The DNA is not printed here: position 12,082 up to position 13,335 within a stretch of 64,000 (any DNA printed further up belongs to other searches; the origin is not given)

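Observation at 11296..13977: MinD/ParA-like ATPase with a ~300-aa unknown C-terminal domain plus a co-operonic 304-aa protein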

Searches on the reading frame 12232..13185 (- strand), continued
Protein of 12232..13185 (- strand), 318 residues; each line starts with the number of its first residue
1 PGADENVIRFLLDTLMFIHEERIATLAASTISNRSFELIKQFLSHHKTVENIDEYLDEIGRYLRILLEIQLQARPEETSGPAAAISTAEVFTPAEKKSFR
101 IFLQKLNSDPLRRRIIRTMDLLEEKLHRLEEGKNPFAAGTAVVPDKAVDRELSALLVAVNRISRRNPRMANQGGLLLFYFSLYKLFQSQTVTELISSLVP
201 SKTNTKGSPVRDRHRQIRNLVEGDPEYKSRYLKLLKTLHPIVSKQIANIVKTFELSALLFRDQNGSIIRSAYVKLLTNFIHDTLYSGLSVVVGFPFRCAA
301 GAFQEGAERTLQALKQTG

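Call 65: find_encoding_contigs(protein=P0095, flank=6000, max_places=1)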
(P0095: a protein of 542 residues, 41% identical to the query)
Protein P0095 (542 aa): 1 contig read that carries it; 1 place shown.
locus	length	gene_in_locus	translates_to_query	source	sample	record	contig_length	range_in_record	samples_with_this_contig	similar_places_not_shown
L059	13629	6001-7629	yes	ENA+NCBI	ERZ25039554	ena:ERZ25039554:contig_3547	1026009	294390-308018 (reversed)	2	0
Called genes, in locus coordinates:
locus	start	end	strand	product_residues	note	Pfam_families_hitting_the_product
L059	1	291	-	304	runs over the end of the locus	PF12974:Phosphonate-bd, PF09084:NMT1 (weak)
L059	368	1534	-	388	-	PF26329:DUF8084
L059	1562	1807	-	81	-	-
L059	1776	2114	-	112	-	PF13581:HATPase_c_2 (weak), PF02518:HATPase_c (weak)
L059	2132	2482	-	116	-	PF01740:STAS, PF13466:STAS_2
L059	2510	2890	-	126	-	PF07228:SpoIIE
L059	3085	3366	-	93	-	-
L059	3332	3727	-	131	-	PF13185:GAF_2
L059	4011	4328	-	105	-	-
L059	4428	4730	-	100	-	PF00672:HAMP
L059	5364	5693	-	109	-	-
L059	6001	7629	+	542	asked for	PF01656:CbiA, PF02374:ArsA_ATPase (weak), PF10609:ParA, PF13614:AAA_31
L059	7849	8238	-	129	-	-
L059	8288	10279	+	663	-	PF00343:Phosphorylase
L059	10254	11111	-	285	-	PF13539:Peptidase_M15_4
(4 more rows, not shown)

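Call 66: find_encoding_contigs(protein=P0156, flank=6000, max_places=1)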
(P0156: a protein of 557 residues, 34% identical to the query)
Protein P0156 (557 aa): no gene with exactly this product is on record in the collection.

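Call 67: find_encoding_contigs(protein=P0149, flank=6000, max_places=1)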
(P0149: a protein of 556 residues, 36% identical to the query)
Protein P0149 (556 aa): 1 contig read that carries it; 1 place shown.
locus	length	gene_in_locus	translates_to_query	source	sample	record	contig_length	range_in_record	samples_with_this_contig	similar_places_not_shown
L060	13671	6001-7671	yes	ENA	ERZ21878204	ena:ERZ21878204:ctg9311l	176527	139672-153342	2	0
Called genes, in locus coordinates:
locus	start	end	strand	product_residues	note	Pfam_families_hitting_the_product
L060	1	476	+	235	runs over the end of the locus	PF13411:MerR_1 (weak), PF00376:MerR, PF13411:MerR_1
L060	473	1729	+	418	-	PF19519:DUF6051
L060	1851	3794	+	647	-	PF06480:FtsH_ext, PF00004:AAA, PF17862:AAA_lid_3, PF01434:Peptidase_M41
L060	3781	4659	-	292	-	PF00126:HTH_1, PF03466:LysR_substrate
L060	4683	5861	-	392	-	-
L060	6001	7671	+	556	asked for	PF01656:CbiA, PF02374:ArsA_ATPase (faint), PF09140:MipZ (weak), PF10609:ParA, PF13614:AAA_31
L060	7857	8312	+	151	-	PF22811:Zn_ribbon_NrdR, PF03477:ATP-cone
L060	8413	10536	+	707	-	PF03477:ATP-cone, PF13597:NRDD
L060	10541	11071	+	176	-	PF13597:NRDD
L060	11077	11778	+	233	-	PF13353:Fer4_12 (weak), PF04055:Radical_SAM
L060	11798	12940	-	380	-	PF01966:HD, PF13286:HD_assoc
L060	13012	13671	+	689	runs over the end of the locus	PF00072:Response_reg, PF00989:PAS, PF13426:PAS_9 (faint), PF00990:GGDEF, PF00563:EAL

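Call 72: search_solved_structures(query=A3, max_evalue=10)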
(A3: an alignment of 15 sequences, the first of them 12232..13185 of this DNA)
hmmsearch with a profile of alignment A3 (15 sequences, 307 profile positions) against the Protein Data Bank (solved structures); distinct sequences matched with E-value up to 10: 4.
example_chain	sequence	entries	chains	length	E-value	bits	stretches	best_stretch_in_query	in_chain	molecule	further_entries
5j9q_D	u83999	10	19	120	0.18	14.2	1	86-166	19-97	Chromatin modification-related protein YNG2 | Chromatin modification-related protein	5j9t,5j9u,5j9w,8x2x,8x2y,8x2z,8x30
8i02_A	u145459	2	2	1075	0.38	13.2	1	166-232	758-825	Paired amphipathic helix protein pst2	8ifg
4d0g_C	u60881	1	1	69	0.46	12.9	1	27-67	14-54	RAB11 FAMILY-INTERACTING PROTEIN 1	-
7vvu_V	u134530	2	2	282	4.8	9.5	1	86-166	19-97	Chromatin modification-related protein YNG2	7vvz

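Call 73: search_protein_families(library=pfam, alignment_id=A3, max_evalue=5)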
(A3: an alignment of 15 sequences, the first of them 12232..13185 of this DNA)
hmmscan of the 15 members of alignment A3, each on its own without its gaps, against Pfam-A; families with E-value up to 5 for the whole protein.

A. member 1, window:12232-13185:- (318 aa): 0 families

B. families by the number of members that match (of 15 scanned): 9 families
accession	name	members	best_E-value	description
PF04108.17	ATG17_like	2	0.04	Autophagy protein ATG17-like domain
PF07729.17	FCD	1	0.0055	FCD domain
PF18865.6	AbiJ_NTD5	1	0.014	AbiJ N-terminal domain 5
PF19961.5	EAD8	1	0.067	Effector-associated domain 8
PF22293.1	ANXE1_4th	1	0.12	Annexin E1, fourth repeat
PF18312.6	ScsC_N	1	0.16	Copper resistance protein ScsC N-terminal domain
PF11004.14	Kdo_hydroxy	1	0.19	3-deoxy-D-manno-oct-2-ulosonic acid (Kdo) hydroxylase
PF05147.19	LANC_like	1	0.33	Lanthionine synthetase C-like protein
PF25642.1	DUF7944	1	0.37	Domain of unknown function (DUF7944)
